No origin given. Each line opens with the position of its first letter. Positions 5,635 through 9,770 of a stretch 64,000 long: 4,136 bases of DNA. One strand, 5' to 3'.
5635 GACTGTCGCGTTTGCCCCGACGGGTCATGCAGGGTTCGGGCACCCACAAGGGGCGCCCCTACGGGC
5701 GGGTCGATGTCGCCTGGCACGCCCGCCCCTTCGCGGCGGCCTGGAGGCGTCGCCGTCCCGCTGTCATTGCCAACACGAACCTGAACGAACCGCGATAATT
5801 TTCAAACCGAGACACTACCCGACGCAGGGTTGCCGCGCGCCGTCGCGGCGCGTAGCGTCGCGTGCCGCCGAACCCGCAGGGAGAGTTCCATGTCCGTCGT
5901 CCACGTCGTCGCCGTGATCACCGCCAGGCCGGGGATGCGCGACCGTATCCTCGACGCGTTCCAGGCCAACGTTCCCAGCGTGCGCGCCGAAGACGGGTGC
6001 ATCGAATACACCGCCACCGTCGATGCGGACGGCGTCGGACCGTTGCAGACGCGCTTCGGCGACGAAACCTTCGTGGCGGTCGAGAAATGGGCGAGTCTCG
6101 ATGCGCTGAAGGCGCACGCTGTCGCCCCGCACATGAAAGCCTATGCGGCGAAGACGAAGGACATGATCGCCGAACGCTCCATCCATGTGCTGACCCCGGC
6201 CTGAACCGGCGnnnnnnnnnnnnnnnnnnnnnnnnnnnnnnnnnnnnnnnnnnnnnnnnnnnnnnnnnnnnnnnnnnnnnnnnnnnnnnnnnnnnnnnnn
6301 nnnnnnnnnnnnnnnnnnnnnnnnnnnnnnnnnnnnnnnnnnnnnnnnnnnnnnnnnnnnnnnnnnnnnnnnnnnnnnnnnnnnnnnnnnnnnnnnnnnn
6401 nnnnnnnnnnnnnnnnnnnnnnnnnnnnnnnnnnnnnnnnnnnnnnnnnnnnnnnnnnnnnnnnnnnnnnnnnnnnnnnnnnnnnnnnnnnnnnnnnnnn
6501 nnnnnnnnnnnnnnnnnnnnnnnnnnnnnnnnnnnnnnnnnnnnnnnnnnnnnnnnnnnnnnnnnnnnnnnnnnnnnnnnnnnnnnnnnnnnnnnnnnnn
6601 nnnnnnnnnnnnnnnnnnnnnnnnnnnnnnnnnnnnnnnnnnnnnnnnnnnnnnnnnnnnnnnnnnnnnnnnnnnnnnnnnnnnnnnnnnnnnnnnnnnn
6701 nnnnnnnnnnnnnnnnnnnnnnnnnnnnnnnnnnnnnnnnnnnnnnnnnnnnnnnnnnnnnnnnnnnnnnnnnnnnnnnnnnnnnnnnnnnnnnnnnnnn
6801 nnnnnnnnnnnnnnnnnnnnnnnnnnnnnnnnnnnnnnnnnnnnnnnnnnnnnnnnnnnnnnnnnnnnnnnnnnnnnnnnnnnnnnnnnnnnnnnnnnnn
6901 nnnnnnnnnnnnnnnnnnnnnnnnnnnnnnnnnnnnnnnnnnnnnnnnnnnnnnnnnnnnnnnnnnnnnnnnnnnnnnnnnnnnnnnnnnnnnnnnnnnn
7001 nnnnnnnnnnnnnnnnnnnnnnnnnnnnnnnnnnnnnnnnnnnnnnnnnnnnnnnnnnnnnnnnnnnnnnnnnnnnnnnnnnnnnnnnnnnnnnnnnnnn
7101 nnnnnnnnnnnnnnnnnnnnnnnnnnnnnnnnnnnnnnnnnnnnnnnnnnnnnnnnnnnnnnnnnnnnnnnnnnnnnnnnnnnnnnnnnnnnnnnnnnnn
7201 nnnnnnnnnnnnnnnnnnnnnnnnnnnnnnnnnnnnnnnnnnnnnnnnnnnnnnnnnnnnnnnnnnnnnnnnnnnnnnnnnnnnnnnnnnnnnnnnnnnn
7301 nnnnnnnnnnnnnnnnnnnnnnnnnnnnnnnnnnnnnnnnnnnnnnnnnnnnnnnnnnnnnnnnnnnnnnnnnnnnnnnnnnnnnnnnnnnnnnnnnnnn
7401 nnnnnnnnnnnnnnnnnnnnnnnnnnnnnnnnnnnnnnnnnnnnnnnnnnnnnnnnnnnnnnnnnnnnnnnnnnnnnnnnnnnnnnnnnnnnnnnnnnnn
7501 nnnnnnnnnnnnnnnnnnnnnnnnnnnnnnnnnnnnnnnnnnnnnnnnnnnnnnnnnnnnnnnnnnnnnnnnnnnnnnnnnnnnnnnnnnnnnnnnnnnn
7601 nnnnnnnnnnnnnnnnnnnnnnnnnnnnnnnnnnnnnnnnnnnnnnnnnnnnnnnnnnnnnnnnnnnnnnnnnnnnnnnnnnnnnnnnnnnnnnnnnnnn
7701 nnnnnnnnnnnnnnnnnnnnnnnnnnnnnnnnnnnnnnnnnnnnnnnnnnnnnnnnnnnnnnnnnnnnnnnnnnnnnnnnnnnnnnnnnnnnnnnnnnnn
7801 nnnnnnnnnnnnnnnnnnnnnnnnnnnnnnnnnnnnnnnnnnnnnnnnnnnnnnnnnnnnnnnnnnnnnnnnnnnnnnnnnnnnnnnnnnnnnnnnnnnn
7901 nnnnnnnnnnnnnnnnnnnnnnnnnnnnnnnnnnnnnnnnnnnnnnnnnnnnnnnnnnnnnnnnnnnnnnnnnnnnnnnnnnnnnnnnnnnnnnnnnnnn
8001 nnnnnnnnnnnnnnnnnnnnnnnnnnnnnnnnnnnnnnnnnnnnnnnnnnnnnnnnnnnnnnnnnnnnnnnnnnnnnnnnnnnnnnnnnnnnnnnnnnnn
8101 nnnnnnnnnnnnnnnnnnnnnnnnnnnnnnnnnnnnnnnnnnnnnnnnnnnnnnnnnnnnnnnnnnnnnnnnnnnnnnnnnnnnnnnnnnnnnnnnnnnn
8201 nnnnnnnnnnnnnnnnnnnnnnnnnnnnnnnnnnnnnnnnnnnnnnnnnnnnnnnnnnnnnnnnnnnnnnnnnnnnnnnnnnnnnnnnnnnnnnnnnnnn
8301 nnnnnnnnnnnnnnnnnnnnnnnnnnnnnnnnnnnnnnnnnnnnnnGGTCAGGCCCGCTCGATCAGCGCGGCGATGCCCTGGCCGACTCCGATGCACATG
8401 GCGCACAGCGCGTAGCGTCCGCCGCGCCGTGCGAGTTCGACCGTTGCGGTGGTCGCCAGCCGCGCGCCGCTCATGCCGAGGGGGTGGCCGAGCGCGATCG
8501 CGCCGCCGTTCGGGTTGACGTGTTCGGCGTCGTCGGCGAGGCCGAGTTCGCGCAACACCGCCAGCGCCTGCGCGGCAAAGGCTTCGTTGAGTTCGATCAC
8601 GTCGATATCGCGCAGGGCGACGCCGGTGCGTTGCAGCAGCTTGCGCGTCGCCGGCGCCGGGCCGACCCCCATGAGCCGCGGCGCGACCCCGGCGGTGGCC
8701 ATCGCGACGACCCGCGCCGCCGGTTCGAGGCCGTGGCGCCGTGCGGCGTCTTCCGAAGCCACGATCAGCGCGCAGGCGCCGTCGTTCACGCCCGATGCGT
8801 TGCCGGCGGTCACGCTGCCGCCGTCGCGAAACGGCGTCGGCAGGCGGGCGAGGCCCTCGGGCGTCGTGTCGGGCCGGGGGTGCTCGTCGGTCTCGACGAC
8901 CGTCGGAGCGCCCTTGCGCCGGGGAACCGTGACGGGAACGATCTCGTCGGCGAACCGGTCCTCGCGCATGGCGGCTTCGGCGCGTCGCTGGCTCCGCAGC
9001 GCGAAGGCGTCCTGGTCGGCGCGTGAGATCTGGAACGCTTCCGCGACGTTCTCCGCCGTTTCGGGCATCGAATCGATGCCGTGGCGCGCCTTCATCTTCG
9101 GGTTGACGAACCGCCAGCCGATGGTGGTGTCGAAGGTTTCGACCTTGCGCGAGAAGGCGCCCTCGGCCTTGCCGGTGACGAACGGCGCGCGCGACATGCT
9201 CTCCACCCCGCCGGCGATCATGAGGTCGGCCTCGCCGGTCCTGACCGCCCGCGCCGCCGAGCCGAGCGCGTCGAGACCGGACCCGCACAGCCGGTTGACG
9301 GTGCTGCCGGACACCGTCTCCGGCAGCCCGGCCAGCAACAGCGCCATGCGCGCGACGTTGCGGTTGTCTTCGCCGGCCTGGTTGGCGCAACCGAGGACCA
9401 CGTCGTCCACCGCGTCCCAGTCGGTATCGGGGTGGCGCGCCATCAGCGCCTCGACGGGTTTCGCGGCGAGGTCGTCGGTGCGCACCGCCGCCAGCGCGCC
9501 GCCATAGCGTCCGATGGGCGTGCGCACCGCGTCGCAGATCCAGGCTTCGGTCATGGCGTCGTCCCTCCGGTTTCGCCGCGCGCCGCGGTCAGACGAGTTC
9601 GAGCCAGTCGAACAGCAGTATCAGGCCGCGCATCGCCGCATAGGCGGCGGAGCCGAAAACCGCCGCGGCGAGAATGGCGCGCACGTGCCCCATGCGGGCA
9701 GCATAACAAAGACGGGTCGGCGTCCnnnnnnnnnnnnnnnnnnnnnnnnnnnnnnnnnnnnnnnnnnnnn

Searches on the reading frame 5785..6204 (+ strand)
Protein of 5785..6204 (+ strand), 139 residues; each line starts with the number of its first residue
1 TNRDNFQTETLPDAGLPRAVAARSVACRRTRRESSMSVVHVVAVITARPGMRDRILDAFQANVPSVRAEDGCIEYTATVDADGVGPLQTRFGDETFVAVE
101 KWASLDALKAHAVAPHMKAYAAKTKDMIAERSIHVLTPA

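Call 54: search_protein_families(library=pfam, proteins=[window:5785-6204:+], max_evalue=0.01)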
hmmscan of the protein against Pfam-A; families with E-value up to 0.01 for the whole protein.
window:5785-6204:+ (139 aa): 1 family
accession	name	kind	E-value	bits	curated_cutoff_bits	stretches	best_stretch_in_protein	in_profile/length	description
PF03992.22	ABM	-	4.9e-16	59.1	23.1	1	39-122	2-77/78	Antibiotic biosynthesis monooxygenase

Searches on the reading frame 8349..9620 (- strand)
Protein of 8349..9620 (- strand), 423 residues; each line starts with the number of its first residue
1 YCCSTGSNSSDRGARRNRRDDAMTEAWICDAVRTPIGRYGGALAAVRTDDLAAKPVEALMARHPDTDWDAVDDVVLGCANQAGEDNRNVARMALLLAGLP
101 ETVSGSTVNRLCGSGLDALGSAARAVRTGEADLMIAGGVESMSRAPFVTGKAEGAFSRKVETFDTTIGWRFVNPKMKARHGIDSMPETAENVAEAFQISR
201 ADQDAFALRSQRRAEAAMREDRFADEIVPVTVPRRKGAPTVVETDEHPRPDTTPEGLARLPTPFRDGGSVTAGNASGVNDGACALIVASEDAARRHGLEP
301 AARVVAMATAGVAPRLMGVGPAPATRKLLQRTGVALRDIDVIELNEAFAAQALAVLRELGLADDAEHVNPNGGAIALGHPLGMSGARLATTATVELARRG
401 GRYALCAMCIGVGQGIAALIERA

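Call 14: search_protein_families(library=pfam, proteins=[window:8349-9620:-], max_evalue=0.001)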
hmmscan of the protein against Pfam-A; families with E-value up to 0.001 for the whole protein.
window:8349-9620:- (423 aa): 3 families
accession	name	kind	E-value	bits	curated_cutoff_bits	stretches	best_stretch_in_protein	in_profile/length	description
PF00108.29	Thiolase_N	-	6.7e-74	249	26.4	1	28-291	3-260/260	Thiolase, N-terminal domain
PF02803.24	Thiolase_C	-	4.3e-45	152.8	27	1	299-422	2-123/123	Thiolase, C-terminal domain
PF00109.32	ketoacyl-synt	-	1.8e-06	28.2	20.8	1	111-159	173-222/252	Beta-ketoacyl synthase, N-terminal domain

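Call 19: find_encoding_contigs(protein=window:8349-9554:-, flank=2000, max_places=4)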
Protein window:8349-9554:- (401 aa): no gene with exactly this product is on record in the collection.
